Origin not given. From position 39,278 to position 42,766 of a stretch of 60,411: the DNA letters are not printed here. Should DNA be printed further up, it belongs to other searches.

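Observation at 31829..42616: One adaptor followed by three tandem full-length RND permease paralogs, with no outer-membrane factor and no local regulator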

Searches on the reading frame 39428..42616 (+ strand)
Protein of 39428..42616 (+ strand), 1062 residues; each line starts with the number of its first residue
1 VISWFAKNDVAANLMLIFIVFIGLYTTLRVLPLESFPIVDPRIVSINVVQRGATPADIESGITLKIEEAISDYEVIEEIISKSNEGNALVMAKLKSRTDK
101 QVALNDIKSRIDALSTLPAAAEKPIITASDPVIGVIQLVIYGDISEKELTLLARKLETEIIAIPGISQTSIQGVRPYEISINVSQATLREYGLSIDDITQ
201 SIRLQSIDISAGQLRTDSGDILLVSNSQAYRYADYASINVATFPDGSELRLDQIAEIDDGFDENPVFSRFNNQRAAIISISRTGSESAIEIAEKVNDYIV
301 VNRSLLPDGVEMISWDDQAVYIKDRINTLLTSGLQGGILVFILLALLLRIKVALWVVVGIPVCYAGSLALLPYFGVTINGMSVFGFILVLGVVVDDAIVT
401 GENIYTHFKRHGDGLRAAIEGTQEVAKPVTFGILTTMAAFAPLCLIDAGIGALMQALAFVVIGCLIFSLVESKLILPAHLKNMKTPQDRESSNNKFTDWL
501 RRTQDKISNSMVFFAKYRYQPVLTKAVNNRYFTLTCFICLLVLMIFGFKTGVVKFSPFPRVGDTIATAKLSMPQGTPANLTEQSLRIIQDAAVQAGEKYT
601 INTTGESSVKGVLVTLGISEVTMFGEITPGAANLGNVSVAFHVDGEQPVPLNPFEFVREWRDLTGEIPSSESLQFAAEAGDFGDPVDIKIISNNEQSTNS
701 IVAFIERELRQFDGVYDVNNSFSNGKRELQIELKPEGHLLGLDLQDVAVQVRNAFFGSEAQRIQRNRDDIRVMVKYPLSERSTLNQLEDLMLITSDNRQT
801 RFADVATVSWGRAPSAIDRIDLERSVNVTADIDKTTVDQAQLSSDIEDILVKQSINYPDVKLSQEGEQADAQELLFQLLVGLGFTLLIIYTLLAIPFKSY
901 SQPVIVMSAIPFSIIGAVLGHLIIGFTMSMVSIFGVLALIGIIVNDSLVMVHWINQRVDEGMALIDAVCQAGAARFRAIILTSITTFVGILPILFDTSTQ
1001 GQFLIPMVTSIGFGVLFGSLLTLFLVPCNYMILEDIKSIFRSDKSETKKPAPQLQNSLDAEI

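Call 3: search_protein_families(library=pfam, proteins=[window:39428-42616:+])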
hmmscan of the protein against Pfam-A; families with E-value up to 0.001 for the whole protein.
window:39428-42616:+ (1062 aa): 2 families
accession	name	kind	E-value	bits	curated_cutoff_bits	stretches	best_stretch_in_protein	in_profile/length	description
PF00873.25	ACR_tran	-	1.4e-146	490.3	28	1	1-1033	1-1020/1021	AcrB/AcrD/AcrF family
PF02355.23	SecD_SecF_C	-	1.1e-05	25.3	20.5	1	872-1025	27-178/189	Protein export membrane protein SecD/SecF, C-terminal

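Call 7: search_protein_families(library=ncbifam, proteins=[window:39428-42616:+])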
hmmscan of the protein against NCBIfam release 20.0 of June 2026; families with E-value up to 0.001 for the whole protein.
window:39428-42616:+ (1062 aa): 16 families
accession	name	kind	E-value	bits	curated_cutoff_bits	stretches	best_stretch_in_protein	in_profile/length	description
NF033617.1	RND_permease_2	subfamily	4.5e-119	399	1250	1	3-1034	2-1008/1009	multidrug efflux RND transporter permease subunit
NF000282.2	RND_permease_1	subfamily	2.7e-95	320.2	1250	2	5-597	4-602/1029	multidrug efflux RND transporter permease subunit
TIGR00915.1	2A0602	subfamily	3.2e-93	313.4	940.35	1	1-1048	1-1040/1050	efflux RND transporter permease subunit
TIGR00914.1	2A0601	subfamily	2.5e-70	237.4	701.45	1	14-1035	18-1037/1051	CusA/CzcA family heavy metal efflux RND transporter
NF007798.0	PRK10503.1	equivalog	1.6e-68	231.3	1584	2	8-594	19-603/1040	MdtB/MuxB family multidrug efflux RND transporter permease subunit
NF007905.0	PRK10614.1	equivalog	3.7e-67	226.8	1774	2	3-508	5-516/1025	multidrug efflux RND transporter permease subunit MdtC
NF007133.0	PRK09579.1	equivalog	3.2e-64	217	1763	2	5-543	7-537/1017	multidrug efflux RND transporter permease subunit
NF007842.1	PRK10555.1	equivalog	1e-57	195.7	1854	2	1-617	1-613/1036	multidrug efflux RND transporter permease AcrD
NF007131.0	PRK09577.1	equivalog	3.5e-54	183.9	1768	2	1-600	1-604/1045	multidrug efflux RND transporter permease subunit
NF000037.1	RND_perm_OqxB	exception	6.5e-52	176.5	2200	2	7-594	9-608/1050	multidrug efflux RND transporter permease subunit OqxB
NF011706.2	PRK15127.1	equivalog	2.8e-51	174.5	2150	2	3-568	3-576/1049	multidrug efflux RND transporter permease subunit AcrB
TIGR00916.1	2A0604s01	subfamily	2.5e-09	37.1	148.6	2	882-1002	94-213/231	SecD/SecF family protein translocase subunit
NF009583.0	PRK13024.1-3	subfamily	6e-08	31.2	721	1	871-1048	573-748/755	protein translocase subunit SecDF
TIGR00921.1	2A067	subfamily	1.1e-06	27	351.9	2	877-1037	193-350/733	hydrophobe/amphiphile efflux-3 (HAE3) family transporter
TIGR00966.2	transloc_SecF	equivalog_domain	1.3e-06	28.1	160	1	828-1026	80-272/279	protein translocase subunit SecF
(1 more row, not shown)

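Call 45: find_related_loci(query=window:39428-42616:+, collection=metagenome_contigs, flank=10000)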
Query window:39428-42616:+ (1062 aa) in metagenome_contigs; peptide patterns used: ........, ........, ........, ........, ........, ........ (x = any residue, [..] = any of these).
47 stretches matched a pattern; 20 encode a relative of the query (tblastn E <= 1e-3); 20 distinct loci.
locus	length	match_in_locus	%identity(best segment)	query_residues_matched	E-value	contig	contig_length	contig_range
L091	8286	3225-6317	43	1-1042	0e+0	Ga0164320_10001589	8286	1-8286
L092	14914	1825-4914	43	1-1042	0e+0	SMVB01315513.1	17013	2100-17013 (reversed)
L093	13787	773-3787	41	1-1015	0e+0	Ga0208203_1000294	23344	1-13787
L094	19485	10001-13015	41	1-1015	0e+0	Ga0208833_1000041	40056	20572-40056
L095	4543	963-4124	41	1-1053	0e+0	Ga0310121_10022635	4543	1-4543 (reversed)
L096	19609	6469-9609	40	1-1051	0e+0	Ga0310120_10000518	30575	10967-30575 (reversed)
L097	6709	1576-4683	39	1-1039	0e+0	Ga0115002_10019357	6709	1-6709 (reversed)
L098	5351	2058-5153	36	1-1034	0e+0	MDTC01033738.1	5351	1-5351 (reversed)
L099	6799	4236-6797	42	1-866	0e+0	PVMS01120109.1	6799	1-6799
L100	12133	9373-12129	40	1-1052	0e+0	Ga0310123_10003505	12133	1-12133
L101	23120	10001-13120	36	1-1041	0e+0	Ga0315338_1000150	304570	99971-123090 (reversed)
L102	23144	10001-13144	35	1-1050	0e+0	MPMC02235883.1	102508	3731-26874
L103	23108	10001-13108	38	1-1041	0e+0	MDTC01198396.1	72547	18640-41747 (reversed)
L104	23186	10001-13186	33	7-1041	3e-167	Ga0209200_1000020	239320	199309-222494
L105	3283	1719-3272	44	1-523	2e-135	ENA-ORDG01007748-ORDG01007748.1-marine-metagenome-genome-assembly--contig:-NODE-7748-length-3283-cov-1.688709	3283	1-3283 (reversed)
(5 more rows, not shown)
